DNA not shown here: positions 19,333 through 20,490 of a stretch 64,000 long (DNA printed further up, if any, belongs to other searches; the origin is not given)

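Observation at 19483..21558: Radical-SAM futalosine enzyme fused to an MTAP-like nucleoside phosphorylase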

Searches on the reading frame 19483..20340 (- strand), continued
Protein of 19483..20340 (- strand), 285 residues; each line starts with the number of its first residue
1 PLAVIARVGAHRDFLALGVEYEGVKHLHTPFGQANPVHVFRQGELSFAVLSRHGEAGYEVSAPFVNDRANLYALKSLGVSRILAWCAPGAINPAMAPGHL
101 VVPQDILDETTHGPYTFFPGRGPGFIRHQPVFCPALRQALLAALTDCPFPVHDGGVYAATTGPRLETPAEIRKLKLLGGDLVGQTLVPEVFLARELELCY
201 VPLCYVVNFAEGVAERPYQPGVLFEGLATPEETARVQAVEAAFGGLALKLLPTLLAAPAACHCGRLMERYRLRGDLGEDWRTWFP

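Call 60: find_homologous_proteins(query=P0256)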
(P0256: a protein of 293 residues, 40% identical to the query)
Query P0256 (293 aa): 902 proteins with E <= 0.001 among 6337 candidates; the best 120 are listed.
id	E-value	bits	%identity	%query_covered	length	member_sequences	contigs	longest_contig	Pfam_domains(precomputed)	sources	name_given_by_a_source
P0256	1.1e-197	673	100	100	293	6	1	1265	PF01048.27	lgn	-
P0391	1.6e-158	544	79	100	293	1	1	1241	PF01048.27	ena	-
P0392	5.2e-155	533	77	99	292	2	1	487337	PF01048.27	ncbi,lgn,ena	-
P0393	3.3e-152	524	76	100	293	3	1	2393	PF01048.27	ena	-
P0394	2.0e-149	515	73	100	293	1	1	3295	PF01048.27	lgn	-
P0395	8.4e-145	499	71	99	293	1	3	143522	PF01048.27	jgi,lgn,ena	-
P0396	8.1e-125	434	66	98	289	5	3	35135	PF01048.27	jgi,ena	jgi:5'-methylthioadenosine phosphorylase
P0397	2.9e-124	432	65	98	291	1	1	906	PF01048.27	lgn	-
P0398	9.6e-124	430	65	98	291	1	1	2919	PF01048.27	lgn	-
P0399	1.0e-123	430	66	98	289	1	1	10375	PF01048.27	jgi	-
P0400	1.2e-123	430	64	98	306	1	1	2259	PF01048.27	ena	-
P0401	1.2e-122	427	64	98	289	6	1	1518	PF01048.27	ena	-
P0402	1.7e-122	426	65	98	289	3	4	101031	PF01048.27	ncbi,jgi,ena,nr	ncbi:MAG TPA: MTAP family purine nucleoside phosphorylase [Phycisphaerae bacterium]|nr:MTAP family p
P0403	5.4e-122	425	65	98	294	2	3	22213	PF01048.27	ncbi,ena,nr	ncbi:MAG TPA: MTAP family purine nucleoside phosphorylase [Phycisphaerae bacterium]|nr:MTAP family p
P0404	1.9e-121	423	64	98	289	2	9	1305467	PF01048.27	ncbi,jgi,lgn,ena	ncbi:MAG: MTAP family purine nucleoside phosphorylase [Phycisphaerae bacterium]|jgi:5'-methylthioade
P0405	2.1e-121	423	64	98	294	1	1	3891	PF01048.27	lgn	-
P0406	3.3e-121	422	62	98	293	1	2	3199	PF01048.27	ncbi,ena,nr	ncbi:MAG: MTAP family purine nucleoside phosphorylase [Phycisphaerae bacterium]|nr:MTAP family purin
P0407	4.0e-121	422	64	98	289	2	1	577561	PF01048.27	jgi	jgi:5'-methylthioadenosine phosphorylase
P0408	9.3e-121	420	63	98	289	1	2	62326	PF01048.27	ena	-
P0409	1.6e-120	420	63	98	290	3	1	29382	PF01048.27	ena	-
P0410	1.9e-120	419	63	98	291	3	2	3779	PF01048.27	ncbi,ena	-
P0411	3.4e-120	419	62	99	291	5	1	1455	PF01048.27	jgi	-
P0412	4.4e-120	418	63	98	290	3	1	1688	PF01048.27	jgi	-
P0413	5.0e-120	418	63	98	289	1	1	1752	PF01048.27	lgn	-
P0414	1.1e-119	417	63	98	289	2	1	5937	PF01048.27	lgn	-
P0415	1.1e-119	417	63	98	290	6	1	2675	PF01048.27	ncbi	-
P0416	2.1e-119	416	65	98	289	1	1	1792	PF01048.27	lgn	-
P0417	3.0e-119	415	63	98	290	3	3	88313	PF01048.27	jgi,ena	jgi:5'-methylthioadenosine phosphorylase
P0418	4.9e-119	415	62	99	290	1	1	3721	PF01048.27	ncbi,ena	-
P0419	1.2e-118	414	62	98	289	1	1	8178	PF01048.27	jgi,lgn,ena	-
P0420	2.7e-118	412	59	99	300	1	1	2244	PF01048.27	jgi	-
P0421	3.7e-118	412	61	98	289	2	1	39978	PF01048.27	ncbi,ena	-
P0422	6.2e-118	411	63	98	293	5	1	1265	PF01048.27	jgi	-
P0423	7.0e-118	411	63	98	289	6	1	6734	PF01048.27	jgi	jgi:5'-methylthioadenosine phosphorylase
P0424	9.4e-118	411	64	98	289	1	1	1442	PF01048.27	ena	-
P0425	1.0e-117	410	63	98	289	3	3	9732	PF01048.27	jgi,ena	jgi:5'-methylthioadenosine phosphorylase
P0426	1.1e-117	410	60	98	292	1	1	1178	PF01048.27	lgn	-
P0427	1.2e-117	410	62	98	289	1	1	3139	PF01048.27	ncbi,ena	-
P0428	1.4e-117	410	61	98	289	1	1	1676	PF01048.27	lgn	-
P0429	1.4e-117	410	63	98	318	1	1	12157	PF01048.27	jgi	jgi:5'-methylthioadenosine phosphorylase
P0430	1.5e-117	410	61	98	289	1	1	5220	PF01048.27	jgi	jgi:5'-methylthioadenosine phosphorylase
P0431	1.6e-117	410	63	98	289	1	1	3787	PF01048.27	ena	-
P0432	2.3e-117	409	63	98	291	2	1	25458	PF01048.27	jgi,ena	-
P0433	2.5e-117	409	63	98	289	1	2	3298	PF01048.27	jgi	jgi:5'-methylthioadenosine phosphorylase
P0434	2.7e-117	409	61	98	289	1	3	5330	PF01048.27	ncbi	-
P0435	4.8e-117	408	61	99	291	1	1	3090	PF01048.27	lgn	-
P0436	5.8e-117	408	61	98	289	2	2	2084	PF01048.27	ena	-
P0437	7.8e-117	408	62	97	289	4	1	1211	PF01048.27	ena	-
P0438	8.4e-117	407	62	98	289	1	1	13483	PF01048.27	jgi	-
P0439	1.0e-116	407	61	98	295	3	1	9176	PF01048.27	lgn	-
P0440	1.4e-116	407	62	98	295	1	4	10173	PF01048.27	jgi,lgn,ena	-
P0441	1.4e-116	407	62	98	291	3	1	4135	PF01048.27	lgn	-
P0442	1.7e-116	406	61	98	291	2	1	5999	PF01048.27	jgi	-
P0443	1.7e-116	406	61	98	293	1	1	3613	PF01048.27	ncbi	-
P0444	1.9e-116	406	62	98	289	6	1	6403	PF01048.27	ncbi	-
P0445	2.7e-116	406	61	97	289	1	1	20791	PF01048.27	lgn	-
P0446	2.7e-116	406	62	98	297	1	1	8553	PF01048.27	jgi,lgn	jgi:5'-methylthioadenosine phosphorylase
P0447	2.8e-116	406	63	98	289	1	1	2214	PF01048.27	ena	-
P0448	5.3e-116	405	62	98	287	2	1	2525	PF01048.27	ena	-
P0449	7.2e-116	404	60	98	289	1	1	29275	PF01048.27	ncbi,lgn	-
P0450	7.7e-116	404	61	98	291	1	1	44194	PF01048.27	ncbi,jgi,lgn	ncbi:MAG: MTAP family purine nucleoside phosphorylase [Phycisphaerae bacterium]|jgi:5'-methylthioade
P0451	1.0e-115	404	61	99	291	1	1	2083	PF01048.27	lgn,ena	-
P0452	1.1e-115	404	61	98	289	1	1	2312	PF01048.27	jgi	-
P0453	1.1e-115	404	61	97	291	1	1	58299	PF01048.27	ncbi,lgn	ncbi:MAG: MTAP family purine nucleoside phosphorylase [Phycisphaerae bacterium]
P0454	1.4e-115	403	63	98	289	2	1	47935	PF01048.27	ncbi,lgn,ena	-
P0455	2.1e-115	403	60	98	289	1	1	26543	PF01048.27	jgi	-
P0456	2.5e-115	403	62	98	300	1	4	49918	PF01048.27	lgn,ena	-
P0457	2.6e-115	403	61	99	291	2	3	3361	PF01048.27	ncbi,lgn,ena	ncbi:MAG: MTAP family purine nucleoside phosphorylase [Phycisphaerae bacterium]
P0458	3.2e-115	402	62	97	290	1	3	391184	PF01048.27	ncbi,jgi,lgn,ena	-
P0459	3.7e-115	402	61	99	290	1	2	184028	PF01048.27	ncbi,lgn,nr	ncbi:MAG: MTAP family purine nucleoside phosphorylase [Planctomycetaceae bacterium]|nr:MTAP family p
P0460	3.7e-115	402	63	98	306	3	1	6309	PF01048.27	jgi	-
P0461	4.1e-115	402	63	98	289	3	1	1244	PF01048.27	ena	-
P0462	6.3e-115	401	61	98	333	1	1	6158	PF01048.27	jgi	jgi:5'-methylthioadenosine phosphorylase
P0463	7.5e-115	401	61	98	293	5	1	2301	PF01048.27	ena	-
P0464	8.4e-115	401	61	98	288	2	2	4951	PF01048.27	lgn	-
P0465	1.1e-114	401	61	99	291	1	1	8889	PF01048.27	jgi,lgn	jgi:5'-methylthioadenosine phosphorylase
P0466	1.2e-114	400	61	98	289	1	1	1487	PF01048.27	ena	-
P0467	1.6e-114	400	60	99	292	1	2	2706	PF01048.27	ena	-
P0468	2.2e-114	400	62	98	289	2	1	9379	PF01048.27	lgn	-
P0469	2.7e-114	399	61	99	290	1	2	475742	PF01048.27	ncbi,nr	ncbi:MAG: MTAP family purine nucleoside phosphorylase [Planctomycetaceae bacterium]|nr:MTAP family p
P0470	3.3e-114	399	62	98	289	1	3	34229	PF01048.27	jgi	-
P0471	3.5e-114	399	60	98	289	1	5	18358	PF01048.27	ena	-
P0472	4.2e-114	399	62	98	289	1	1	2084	PF01048.27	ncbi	-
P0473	5.3e-114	398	60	100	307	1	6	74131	PF01048.27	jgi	-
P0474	6.7e-114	398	57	100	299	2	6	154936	PF01048.27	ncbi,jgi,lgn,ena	-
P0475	7.2e-114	398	60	99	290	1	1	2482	PF01048.27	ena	-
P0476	7.3e-114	398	60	99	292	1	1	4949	PF01048.27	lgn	-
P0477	7.4e-114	398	61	98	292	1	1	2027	PF01048.27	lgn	-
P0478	7.9e-114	398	58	99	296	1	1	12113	PF01048.27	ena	-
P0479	1.1e-113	397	60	98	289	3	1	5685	PF01048.27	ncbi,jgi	ncbi:MAG: MTAP family purine nucleoside phosphorylase [Planctomycetota bacterium]|jgi:5'-methylthioa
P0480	1.3e-113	397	60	98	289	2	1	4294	PF01048.27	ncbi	-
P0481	1.4e-113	397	60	99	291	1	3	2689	PF01048.27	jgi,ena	-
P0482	1.6e-113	397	61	98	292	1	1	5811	PF01048.27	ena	-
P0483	1.7e-113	397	60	98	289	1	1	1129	PF01048.27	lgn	-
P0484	2.0e-113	396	62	98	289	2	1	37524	PF01048.27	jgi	-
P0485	2.1e-113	396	59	99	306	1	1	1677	PF01048.27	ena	-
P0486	2.2e-113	396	62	98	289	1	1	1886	PF01048.27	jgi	-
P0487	3.5e-113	396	61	98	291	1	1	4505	PF01048.27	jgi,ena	-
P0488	3.9e-113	395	60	98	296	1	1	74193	PF01048.27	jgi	-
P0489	4.2e-113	395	59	99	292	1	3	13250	PF01048.27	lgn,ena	-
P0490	6.9e-113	395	59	98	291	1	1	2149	PF01048.27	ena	-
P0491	1.6e-112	393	60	98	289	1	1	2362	PF01048.27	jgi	-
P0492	1.6e-112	393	61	98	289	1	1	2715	PF01048.27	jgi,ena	-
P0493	1.7e-112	393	58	98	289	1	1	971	PF01048.27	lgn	-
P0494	1.8e-112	393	60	98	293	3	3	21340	PF01048.27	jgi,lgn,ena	-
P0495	2.2e-112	393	61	98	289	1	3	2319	PF01048.27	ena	-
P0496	2.9e-112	393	60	98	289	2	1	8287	PF01048.27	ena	-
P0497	3.4e-112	392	59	98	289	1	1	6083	PF01048.27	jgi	jgi:5'-methylthioadenosine phosphorylase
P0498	3.6e-112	392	60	98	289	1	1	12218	PF01048.27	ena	-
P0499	3.8e-112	392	60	99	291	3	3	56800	PF01048.27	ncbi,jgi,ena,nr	ncbi:MAG TPA: MTAP family purine nucleoside phosphorylase [Phycisphaerae bacterium]|nr:MTAP family p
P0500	3.9e-112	392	61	98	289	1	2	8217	PF01048.27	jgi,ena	-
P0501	5.8e-112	392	60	98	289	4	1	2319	PF01048.27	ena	-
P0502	6.0e-112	392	60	98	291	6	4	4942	PF01048.27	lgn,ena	-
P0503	6.7e-112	391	60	98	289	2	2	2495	PF01048.27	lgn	-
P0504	8.5e-112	391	61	98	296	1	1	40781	PF01048.27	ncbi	-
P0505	9.2e-112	391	58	98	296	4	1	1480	PF01048.27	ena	-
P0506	1.1e-111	391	59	99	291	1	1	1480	PF01048.27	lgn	-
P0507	1.9e-111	390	59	98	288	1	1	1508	PF01048.27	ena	-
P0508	2.1e-111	390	59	98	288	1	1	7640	PF01048.27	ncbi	-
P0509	2.9e-111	389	59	98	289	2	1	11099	PF01048.27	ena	-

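Call 61: find_encoding_contigs(protein=P0404, flank=7000, max_places=2)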
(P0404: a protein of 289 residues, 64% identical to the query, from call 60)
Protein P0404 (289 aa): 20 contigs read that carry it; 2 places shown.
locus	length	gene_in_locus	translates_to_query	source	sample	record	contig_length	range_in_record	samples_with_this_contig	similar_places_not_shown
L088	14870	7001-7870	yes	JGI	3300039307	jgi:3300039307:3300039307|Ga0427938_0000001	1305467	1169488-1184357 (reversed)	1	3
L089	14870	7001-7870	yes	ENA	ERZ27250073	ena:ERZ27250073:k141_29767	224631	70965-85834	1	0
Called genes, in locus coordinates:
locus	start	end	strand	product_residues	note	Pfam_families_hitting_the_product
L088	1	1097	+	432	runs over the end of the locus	PF00155:Aminotran_1_2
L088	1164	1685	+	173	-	-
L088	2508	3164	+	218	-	-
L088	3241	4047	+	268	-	PF01416:PseudoU_synth_1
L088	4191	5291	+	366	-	PF00712:DNA_pol3_beta, PF02767:DNA_pol3_beta_2, PF02768:DNA_pol3_beta_3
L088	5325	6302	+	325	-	-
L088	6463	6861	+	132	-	PF05258:DciA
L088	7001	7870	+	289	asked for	PF01048:PNP_UDP_1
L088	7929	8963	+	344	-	PF00135:COesterase, PF01738:DLH (faint), PF20434:BD-FAE, PF07859:Abhydrolase_3, PF12146:Hydrolase_4 (faint), PF00326:Peptidase_S9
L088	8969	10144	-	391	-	PF00465:Fe-ADH, PF13685:Fe-ADH_2 (weak), PF25137:ADH_Fe_C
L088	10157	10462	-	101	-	PF03992:ABM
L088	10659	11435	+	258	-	-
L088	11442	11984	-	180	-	PF00881:Nitroreductase, PF14512:TM1586_NiRdase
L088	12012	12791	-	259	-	PF02151:UVR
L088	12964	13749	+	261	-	PF00005:ABC_tran, PF13304:AAA_21 (faint)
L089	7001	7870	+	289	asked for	PF01048:PNP_UDP_1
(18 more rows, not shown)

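Call 62: find_encoding_contigs(protein=P0469, flank=7000, max_places=1)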
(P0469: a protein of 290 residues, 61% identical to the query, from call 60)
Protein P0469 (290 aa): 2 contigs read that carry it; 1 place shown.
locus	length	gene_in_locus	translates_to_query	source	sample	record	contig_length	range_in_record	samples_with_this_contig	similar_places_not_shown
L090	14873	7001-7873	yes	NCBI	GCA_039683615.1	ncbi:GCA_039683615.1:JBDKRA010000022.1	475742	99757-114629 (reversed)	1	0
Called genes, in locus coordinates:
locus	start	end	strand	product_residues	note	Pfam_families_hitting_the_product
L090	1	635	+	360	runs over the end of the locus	PF00814:TsaD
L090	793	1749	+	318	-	PF01040:UbiA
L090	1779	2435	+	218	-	PF13489:Methyltransf_23, PF07021:MetW, PF13649:Methyltransf_25, PF13847:Methyltransf_31, PF08241:Methyltransf_11, PF08242:Methyltransf_12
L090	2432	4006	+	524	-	-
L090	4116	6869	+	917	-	PF00521:DNA_topoisoIV, PF03989:DNA_gyraseA_C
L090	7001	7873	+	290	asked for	PF01048:PNP_UDP_1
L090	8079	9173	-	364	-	PF05222:AlaDh_PNT_N, PF01262:AlaDh_PNT_C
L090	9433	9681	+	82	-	-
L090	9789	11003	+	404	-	PF00817:IMS, PF11798:IMS_HHH (weak), PF21999:IMS_HHH_1, PF11799:IMS_C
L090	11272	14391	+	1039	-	PF02811:PHP, PF07733:DNA_pol3_alpha, PF17657:DNA_pol3_finger, PF14579:HHH_6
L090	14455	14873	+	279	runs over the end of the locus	PF13525:YfiO (faint), PF05036:SPOR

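Call 67: search_protein_families(library=pfam, proteins=[L010:2165-3235:+, L010:7226-8047:+, L010:10038-10817:+, L014:1225-2079:+, L014:3240-4145:+, L014:6833-7372:+, L014:7435-8154:+, L040:8581-9270:+, L035:5975-6895:+, L026:12272-13540:+], max_evalue=0.001)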
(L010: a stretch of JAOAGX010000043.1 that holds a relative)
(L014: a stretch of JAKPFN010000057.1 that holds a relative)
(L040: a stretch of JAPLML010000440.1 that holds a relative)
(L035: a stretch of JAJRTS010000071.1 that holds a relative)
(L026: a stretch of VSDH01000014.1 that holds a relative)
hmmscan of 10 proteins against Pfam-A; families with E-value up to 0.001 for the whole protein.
L010:2165-3235:+ (356 aa): 3 families
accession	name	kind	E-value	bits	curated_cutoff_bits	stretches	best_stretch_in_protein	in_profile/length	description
PF01408.29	GFO_IDH_MocA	-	7.9e-12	46.4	24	1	8-126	6-118/120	Oxidoreductase family, NAD-binding Rossmann fold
PF02894.22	GFO_IDH_MocA_C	-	1.7e-07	31.7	22.9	1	149-344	10-218/218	Oxidoreductase family, C-terminal alpha/beta domain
PF22725.1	GFO_IDH_MocA_C3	-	8.5e-06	26.2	27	1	138-243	3-109/124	GFO/IDH/MocA C-terminal domain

L010:7226-8047:+ (273 aa): 1 family
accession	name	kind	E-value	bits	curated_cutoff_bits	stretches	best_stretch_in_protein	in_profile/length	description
PF02621.19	VitK2_biosynth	-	6.4e-54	183.5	26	1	13-256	1-250/252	Menaquinone biosynthesis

L010:10038-10817:+ (259 aa): 1 family
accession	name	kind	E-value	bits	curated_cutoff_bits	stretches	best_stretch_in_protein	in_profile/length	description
PF01975.23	SurE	-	1.3e-59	201.6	22.1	1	3-187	1-187/189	Survival protein SurE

L014:1225-2079:+ (284 aa): 1 family
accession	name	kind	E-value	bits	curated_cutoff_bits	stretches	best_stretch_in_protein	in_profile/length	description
PF01040.23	UbiA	-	1e-58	199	34.2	1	20-265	1-247/250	UbiA prenyltransferase family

L014:3240-4145:+ (301 aa): 1 family
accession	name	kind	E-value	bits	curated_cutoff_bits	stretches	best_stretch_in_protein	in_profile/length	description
PF02621.19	VitK2_biosynth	-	2.6e-52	178.2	26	1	33-277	2-251/252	Menaquinone biosynthesis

L014:6833-7372:+ (179 aa): 0 families

L014:7435-8154:+ (239 aa): 1 family
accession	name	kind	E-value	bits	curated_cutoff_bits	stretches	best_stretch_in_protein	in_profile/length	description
PF04402.19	SIMPL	-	2.1e-55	188.6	25.2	1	38-235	1-205/205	Protein of unknown function (DUF541)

L040:8581-9270:+ (229 aa): 2 families
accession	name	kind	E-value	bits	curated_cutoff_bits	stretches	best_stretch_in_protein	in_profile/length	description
PF01966.28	HD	-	5.5e-08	33.5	22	1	29-143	2-114/116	HD domain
PF12917.13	YfbR-like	-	0.00011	22.4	25.9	1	28-143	26-136/182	5'-deoxynucleotidase YfbR-like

L035:5975-6895:+ (306 aa): 9 families
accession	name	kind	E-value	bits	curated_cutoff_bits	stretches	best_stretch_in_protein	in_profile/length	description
PF01738.24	DLH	-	1.8e-13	51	21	1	88-266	2-161/217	Dienelactone hydrolase family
PF05448.18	AXE1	-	3.7e-12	46.1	21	1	76-223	58-208/321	Acetyl xylan esterase (AXE1)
PF00561.26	Abhydrolase_1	-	8.7e-09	35.8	25.8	1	103-247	1-127/245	alpha/beta hydrolase fold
PF12697.13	Abhydrolase_6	-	2.2e-08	35.5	26.3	1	105-234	1-105/217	Alpha/beta hydrolase family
PF00326.27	Peptidase_S9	-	7.4e-07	29.3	22.6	1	162-226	35-100/213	Prolyl oligopeptidase family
PF12146.15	Hydrolase_4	-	1.8e-06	27.9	27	1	103-230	5-116/239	Serine aminopeptidase, S33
PF20434.5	BD-FAE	-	2.1e-05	24.6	26.8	0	168-212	63-110/215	BD-FAE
PF08840.17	BAAT_C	-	7.6e-05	23.3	20.9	1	178-222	9-53/210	BAAT / Acyl-CoA thioester hydrolase C terminal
PF07859.19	Abhydrolase_3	-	0.00061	20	25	1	180-236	57-120/210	alpha/beta hydrolase fold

L026:12272-13540:+ (422 aa): 2 families
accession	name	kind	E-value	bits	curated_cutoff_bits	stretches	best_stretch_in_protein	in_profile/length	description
PF00587.30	tRNA-synt_2b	-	8.3e-45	153.5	29.3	1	221-398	7-179/179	tRNA synthetase class II core domain (G, H, P, S and T)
PF02403.27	Seryl_tRNA_N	-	7.1e-28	97.4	28.2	1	1-107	1-108/108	Seryl-tRNA synthetase N-terminal domain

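Call 79: predict_structure(alignment_id=A4)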
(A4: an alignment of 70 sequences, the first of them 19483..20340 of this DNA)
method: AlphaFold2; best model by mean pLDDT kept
length: 285 residues; sequences in the alignment: 70
mean_pLDDT: 86.7   pTM: 0.89
mean pLDDT of the five models: 86.7, 84.3, 84.1, 84.1, 83.5
residues with pLDDT >= 90: 161; 70-90: 92; 50-70: 28; < 50: 4
segments of 3 or more residues with pLDDT < 50: none
pLDDT, mean of each block of 10 residues (from residue 1): 93 97 94 94 96 82 83 95 95 95 91 55 63 94 95 95 71 93 90 90 94 72 61 94 97 92 80 81 78
secondary structure, 60 per line:
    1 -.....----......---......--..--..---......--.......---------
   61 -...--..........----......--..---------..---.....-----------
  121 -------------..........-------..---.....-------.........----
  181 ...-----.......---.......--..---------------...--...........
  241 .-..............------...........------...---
elements in order: E2-6 H11-16 E20-25 E37-42 E45-51 H67-76 E81-86 E105-109 H134-143 E156-160 H168-176 E181-183 H189-195 E199-205 H230-241 H243-256 H263-273
